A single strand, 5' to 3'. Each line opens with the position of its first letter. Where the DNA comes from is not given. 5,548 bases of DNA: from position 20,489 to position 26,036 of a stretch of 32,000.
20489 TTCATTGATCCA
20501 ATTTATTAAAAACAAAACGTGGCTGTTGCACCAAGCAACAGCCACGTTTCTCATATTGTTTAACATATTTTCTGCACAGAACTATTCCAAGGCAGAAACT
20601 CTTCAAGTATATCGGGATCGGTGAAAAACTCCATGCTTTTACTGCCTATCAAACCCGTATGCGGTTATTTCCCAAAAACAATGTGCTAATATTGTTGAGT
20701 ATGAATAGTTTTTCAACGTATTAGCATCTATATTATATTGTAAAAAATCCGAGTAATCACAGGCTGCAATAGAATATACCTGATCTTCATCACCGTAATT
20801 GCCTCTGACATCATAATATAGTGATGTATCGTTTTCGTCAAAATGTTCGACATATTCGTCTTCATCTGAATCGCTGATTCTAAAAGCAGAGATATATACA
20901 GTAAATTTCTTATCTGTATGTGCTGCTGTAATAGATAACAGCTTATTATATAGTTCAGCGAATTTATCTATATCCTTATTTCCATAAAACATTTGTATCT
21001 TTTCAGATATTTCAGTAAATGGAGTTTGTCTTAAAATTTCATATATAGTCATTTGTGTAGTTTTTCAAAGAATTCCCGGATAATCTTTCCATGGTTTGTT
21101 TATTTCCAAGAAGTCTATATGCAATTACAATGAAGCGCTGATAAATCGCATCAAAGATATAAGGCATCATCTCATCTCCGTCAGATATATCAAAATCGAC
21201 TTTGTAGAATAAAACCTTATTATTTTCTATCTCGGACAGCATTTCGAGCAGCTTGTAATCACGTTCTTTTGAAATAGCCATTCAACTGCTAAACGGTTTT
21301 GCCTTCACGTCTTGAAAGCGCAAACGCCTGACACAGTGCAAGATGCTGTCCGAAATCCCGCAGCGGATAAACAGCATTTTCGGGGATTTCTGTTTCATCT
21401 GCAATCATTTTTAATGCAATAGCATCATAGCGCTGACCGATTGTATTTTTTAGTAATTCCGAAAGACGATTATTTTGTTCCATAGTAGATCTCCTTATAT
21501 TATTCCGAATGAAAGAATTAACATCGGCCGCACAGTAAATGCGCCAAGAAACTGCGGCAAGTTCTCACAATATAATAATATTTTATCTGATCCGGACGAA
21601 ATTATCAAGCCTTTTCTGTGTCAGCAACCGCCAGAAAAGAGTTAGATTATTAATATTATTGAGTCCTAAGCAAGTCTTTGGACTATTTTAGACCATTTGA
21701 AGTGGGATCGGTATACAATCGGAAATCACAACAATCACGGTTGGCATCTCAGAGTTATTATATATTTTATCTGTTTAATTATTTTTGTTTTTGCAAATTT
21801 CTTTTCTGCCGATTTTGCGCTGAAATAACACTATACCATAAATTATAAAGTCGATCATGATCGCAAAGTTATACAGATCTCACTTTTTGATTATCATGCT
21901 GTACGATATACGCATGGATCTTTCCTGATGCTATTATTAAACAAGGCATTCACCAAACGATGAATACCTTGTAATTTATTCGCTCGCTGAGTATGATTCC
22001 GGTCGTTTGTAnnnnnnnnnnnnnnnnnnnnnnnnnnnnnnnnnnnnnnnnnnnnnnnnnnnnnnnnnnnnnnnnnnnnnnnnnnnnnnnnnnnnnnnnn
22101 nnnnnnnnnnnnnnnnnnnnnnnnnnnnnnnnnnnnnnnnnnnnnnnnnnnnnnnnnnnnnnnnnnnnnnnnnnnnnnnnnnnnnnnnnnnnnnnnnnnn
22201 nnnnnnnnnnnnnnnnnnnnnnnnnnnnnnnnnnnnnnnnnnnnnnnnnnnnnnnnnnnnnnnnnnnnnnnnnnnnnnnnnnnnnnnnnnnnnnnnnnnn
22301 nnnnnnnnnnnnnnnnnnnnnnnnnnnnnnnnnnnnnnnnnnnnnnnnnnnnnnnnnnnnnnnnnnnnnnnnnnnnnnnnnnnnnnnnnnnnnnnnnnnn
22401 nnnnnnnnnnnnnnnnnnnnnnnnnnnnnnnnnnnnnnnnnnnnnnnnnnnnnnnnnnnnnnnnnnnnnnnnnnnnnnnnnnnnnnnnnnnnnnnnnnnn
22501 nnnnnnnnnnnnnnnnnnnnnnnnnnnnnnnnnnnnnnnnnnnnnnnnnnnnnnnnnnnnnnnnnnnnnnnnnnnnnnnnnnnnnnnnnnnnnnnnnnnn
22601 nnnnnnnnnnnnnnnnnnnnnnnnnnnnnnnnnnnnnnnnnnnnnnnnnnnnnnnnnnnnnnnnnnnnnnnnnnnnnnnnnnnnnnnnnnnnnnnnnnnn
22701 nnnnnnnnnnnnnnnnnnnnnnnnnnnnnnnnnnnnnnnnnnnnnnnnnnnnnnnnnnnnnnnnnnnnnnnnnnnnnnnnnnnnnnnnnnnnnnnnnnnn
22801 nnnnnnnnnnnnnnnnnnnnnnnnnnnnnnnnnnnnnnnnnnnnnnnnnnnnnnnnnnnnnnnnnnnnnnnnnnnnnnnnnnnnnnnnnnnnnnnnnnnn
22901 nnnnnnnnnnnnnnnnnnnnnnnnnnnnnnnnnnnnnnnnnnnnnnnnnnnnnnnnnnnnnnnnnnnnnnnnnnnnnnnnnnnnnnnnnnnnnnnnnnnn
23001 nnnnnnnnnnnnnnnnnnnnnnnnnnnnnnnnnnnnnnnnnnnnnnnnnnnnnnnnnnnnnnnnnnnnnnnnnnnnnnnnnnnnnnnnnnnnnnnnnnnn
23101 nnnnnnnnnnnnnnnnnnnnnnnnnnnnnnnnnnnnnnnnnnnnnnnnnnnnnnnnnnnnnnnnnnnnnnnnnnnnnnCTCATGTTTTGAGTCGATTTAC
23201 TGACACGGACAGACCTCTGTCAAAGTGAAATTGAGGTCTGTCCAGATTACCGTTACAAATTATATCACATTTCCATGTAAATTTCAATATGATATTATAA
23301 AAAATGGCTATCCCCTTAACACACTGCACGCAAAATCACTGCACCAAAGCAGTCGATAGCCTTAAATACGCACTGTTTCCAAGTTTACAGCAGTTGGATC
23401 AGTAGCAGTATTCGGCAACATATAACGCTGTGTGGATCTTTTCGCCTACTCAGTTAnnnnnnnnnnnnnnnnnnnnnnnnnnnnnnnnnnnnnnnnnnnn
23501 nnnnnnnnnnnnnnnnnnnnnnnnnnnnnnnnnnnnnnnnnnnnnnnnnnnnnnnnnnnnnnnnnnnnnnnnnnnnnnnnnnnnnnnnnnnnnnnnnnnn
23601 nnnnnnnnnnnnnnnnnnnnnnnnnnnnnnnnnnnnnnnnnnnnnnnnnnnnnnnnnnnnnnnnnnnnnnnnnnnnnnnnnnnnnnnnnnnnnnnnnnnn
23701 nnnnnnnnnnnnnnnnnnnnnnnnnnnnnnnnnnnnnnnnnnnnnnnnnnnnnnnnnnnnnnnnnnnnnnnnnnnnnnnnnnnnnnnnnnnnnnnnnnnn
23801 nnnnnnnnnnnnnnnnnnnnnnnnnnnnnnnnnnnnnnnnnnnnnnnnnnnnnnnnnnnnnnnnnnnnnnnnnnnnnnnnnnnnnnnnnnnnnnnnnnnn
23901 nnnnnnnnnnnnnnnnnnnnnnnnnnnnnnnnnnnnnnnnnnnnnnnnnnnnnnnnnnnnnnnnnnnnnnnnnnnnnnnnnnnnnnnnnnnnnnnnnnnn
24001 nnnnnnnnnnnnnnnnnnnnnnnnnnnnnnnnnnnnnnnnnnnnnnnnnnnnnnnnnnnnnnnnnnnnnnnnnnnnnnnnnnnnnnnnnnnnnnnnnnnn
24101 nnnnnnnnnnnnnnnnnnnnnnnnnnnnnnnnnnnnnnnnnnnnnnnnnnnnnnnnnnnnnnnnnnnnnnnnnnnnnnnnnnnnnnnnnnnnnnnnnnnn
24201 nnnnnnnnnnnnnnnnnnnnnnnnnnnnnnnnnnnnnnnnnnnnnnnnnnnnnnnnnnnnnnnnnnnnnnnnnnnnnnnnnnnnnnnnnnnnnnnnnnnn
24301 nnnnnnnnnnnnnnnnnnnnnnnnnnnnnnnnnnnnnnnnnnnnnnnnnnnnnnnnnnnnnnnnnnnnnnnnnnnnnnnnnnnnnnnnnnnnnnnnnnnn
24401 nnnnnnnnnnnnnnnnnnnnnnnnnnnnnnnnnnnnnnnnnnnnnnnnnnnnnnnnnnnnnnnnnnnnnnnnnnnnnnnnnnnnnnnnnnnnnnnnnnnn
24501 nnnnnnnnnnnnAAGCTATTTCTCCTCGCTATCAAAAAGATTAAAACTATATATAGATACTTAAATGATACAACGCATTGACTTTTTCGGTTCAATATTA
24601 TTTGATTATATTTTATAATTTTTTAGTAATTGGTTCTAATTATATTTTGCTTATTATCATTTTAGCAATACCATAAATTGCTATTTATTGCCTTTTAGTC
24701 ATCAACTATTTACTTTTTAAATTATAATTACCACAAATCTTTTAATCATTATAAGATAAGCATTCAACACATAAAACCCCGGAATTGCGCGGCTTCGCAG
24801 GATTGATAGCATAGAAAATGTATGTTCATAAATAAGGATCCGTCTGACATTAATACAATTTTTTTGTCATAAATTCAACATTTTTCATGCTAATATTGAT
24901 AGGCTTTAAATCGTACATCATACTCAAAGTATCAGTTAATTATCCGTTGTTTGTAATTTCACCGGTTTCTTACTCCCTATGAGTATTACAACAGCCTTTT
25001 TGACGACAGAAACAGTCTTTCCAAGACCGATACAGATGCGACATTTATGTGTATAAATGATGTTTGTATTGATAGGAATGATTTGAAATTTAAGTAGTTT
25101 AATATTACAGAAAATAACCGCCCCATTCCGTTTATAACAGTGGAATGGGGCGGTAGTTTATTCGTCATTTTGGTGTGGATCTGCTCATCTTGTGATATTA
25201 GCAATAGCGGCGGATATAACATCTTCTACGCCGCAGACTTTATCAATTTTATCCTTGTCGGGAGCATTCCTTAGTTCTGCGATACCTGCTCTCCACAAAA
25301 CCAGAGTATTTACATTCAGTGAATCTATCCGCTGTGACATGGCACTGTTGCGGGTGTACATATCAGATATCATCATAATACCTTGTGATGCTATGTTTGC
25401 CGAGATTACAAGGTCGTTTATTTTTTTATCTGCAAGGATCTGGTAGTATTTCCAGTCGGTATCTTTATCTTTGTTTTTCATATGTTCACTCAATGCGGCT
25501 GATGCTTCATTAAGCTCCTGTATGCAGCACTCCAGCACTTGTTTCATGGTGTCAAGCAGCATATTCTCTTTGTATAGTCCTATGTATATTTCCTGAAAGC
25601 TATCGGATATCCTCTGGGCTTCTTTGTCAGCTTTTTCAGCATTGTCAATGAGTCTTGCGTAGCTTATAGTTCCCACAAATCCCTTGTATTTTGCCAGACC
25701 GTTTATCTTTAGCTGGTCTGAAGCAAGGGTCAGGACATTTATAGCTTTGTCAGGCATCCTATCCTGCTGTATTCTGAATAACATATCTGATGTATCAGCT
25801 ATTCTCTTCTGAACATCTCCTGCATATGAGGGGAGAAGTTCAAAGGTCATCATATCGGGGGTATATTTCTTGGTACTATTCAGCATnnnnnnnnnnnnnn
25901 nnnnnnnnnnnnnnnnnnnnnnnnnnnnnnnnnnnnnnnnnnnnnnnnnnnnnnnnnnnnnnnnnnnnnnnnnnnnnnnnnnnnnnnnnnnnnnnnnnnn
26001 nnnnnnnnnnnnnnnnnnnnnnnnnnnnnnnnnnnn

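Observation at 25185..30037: Four-gene translationally coupled operon (unknown / coiled-coil AAA_5 NTPase / unknown / TelA-like): candidate undescribed conflict or stress system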

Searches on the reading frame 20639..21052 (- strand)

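Call 34: search_protein_families(library=pfam, proteins=[window:20639-21052:-], max_evalue=0.001)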
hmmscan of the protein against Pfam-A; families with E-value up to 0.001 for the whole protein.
window:20639-21052:- (137 aa): 1 family
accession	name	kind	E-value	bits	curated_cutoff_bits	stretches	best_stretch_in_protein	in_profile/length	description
PF20194.3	DUF6557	-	7.2e-18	66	27.8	1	4-136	2-128/144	Family of unknown function (DUF6557)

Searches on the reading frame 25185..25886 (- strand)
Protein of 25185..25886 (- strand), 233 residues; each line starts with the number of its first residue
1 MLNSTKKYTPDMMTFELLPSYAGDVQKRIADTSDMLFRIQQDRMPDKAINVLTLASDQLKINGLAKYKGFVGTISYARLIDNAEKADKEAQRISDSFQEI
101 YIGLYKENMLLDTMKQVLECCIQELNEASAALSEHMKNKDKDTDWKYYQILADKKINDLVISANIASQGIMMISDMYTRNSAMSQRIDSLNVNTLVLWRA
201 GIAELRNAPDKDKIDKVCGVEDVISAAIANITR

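Call 3: search_protein_families(library=pfam, proteins=[window:25185-25886:-], max_evalue=1)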
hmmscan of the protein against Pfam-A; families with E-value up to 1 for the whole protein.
window:25185-25886:- (233 aa): 3 families
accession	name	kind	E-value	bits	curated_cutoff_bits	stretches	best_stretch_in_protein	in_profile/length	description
PF05816.16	TelA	-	3.7e-08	33.3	30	1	25-202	23-232/332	Toxic anion resistance protein (TelA)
PF24161.1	CCDC39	-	0.0062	15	27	1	77-168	105-193/925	Coiled-coil domain-containing protein 39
PF14060.11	DUF4252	-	0.13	12.9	23.9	1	79-173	19-111/125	Domain of unknown function (DUF4252)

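Call 4: search_protein_families(library=padloc, proteins=[window:25185-25886:-], max_evalue=1)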
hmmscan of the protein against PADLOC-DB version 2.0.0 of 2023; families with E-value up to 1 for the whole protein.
window:25185-25886:- (233 aa): 0 families

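Call 5: search_protein_families(library=ncbifam, proteins=[window:25185-25886:-], max_evalue=1)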
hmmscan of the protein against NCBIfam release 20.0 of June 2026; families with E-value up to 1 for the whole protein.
window:25185-25886:- (233 aa): 1 family
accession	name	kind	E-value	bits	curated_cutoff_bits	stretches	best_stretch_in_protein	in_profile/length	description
NF033823.0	archmetzin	subfamily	0.11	12.5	145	0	60-92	85-117/170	archaemetzincin family Zn-dependent metalloprotease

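Call 6: search_protein_families(library=phrogs, proteins=[window:25185-25886:-], max_evalue=1)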
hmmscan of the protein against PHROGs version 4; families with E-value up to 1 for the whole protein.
window:25185-25886:- (233 aa): 1 family
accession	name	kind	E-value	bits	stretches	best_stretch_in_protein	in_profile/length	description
phrog_22506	-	unknown function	0.19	12.9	1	153-212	12-67/98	-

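Call 21: search_solved_structures(query=window:25185-25886:-, max_evalue=1, show_alignments=1)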
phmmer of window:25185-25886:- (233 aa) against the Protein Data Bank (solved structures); distinct sequences matched with E-value up to 1: 1.
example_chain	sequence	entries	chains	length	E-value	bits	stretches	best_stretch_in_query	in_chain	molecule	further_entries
5llw_B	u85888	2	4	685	0.33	14.1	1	54-147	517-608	Diguanylate cyclase (GGDEF) domain-containing protein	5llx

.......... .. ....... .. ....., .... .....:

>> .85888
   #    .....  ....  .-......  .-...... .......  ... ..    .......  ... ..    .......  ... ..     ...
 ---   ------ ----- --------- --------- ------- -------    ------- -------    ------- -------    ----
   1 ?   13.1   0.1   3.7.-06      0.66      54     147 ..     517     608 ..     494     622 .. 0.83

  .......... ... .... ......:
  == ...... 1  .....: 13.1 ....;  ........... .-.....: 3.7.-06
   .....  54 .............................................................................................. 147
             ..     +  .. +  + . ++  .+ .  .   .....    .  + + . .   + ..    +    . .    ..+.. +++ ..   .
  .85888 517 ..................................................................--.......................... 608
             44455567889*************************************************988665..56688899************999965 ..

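Call 67: search_dna_similar(query=window:25185-25886:-, collection=phages, mode=protein, max_evalue=0.01, max_rows=10)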
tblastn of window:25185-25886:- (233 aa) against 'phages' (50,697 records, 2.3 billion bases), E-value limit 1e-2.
No match.
